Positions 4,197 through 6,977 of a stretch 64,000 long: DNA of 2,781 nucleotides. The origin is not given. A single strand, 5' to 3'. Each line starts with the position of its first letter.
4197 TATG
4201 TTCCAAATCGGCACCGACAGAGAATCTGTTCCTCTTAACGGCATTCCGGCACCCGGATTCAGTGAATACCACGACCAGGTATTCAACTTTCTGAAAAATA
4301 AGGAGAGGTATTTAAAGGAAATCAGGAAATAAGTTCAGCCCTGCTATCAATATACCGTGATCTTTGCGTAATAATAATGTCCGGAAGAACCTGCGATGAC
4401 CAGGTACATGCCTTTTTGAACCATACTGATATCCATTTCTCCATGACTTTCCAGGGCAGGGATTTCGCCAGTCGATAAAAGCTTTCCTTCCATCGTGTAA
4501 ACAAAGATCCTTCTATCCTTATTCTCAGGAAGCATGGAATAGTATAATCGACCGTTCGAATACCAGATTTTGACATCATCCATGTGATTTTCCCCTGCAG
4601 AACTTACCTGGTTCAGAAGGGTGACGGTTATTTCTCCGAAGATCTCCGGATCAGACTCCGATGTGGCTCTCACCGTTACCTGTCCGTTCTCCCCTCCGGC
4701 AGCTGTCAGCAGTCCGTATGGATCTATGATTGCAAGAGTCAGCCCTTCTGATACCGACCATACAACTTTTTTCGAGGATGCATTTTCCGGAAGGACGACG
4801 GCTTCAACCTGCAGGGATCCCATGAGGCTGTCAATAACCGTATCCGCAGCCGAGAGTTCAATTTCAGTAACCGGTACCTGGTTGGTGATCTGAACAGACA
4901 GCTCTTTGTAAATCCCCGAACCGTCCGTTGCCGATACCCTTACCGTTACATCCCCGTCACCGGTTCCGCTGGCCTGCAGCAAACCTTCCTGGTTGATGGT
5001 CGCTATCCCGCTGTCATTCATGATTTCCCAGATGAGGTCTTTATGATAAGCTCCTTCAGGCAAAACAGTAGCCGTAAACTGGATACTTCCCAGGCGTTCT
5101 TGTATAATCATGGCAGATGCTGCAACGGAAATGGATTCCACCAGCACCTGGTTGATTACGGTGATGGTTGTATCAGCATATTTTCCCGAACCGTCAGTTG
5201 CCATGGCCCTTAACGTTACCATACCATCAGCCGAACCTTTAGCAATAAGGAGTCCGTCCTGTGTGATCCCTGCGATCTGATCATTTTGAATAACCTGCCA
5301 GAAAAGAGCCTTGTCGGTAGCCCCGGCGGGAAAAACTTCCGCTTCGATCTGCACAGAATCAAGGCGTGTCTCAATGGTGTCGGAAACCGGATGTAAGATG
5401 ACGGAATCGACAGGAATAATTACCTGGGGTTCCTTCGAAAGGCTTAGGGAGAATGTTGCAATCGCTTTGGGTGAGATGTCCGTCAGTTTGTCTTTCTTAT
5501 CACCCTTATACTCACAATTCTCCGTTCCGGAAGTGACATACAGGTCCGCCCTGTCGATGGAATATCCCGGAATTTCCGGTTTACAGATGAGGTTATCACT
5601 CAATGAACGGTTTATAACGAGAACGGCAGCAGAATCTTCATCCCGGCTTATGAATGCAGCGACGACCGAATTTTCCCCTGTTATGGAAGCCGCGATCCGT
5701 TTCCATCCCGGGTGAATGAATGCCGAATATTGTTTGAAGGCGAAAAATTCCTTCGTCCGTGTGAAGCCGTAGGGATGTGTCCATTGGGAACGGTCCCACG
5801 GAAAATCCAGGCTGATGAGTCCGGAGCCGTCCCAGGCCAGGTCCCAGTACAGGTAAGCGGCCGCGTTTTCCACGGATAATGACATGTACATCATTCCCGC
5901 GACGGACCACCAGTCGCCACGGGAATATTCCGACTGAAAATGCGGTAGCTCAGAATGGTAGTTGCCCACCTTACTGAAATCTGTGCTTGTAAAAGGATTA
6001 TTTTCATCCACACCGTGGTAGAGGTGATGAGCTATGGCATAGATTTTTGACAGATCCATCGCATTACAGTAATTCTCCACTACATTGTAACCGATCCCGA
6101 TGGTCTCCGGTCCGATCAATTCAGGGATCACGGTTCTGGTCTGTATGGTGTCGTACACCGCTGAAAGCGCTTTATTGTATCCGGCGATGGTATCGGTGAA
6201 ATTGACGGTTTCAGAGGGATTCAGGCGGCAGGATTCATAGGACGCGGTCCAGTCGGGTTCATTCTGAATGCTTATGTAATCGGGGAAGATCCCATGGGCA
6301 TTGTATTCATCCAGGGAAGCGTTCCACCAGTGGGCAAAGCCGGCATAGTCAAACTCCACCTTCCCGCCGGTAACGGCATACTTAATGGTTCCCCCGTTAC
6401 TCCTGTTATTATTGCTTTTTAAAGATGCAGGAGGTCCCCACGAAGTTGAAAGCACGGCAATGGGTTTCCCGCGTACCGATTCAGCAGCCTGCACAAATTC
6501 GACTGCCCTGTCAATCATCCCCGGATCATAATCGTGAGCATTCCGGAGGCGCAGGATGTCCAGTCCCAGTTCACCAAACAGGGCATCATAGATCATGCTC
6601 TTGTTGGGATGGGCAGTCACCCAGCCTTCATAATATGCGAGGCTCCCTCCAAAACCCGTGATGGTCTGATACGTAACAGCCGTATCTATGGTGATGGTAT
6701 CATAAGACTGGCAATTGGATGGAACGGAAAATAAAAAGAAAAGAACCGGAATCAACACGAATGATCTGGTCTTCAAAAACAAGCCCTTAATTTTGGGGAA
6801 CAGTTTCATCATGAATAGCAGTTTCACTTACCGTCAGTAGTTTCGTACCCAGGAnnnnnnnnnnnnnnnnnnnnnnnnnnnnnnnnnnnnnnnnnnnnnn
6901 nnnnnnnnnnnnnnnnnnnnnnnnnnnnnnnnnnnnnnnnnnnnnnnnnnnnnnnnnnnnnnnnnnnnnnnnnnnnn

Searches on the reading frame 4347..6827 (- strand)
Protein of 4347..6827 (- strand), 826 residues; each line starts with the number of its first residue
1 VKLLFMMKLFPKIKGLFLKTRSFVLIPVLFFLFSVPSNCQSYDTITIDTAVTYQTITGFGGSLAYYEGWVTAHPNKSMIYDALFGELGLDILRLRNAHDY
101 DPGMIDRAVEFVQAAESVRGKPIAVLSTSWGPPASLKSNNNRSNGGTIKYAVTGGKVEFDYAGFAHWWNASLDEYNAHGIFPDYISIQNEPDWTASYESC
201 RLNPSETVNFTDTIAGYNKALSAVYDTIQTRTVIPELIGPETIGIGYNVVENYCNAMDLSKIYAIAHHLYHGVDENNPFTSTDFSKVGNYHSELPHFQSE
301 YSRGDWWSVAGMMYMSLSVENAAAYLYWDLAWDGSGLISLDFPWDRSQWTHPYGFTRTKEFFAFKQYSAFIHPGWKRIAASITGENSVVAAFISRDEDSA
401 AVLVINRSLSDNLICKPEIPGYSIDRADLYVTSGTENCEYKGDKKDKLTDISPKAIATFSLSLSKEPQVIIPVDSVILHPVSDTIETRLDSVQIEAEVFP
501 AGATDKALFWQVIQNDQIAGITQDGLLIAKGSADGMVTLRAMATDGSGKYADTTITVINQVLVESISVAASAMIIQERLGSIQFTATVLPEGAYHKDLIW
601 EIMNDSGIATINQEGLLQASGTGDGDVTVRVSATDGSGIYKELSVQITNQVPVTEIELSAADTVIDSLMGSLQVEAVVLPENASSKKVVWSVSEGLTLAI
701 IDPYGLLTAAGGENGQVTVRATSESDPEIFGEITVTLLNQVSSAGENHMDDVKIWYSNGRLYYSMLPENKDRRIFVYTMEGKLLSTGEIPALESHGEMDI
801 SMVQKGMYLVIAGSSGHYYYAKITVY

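Call 96: search_protein_families(library=pfam, proteins=[window:4347-6827:-])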
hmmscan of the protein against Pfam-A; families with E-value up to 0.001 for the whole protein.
window:4347-6827:- (826 aa): 2 families
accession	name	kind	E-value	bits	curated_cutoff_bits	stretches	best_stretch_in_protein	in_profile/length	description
PF02368.24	Big_2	-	7.7e-22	77.5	22.8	3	563-633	2-70/79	Bacterial Ig-like domain (group 2)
PF14587.12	Glyco_hydr_30_2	-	8.6e-06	25.7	27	0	111-225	109-213/364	O-Glycosyl hydrolase family 30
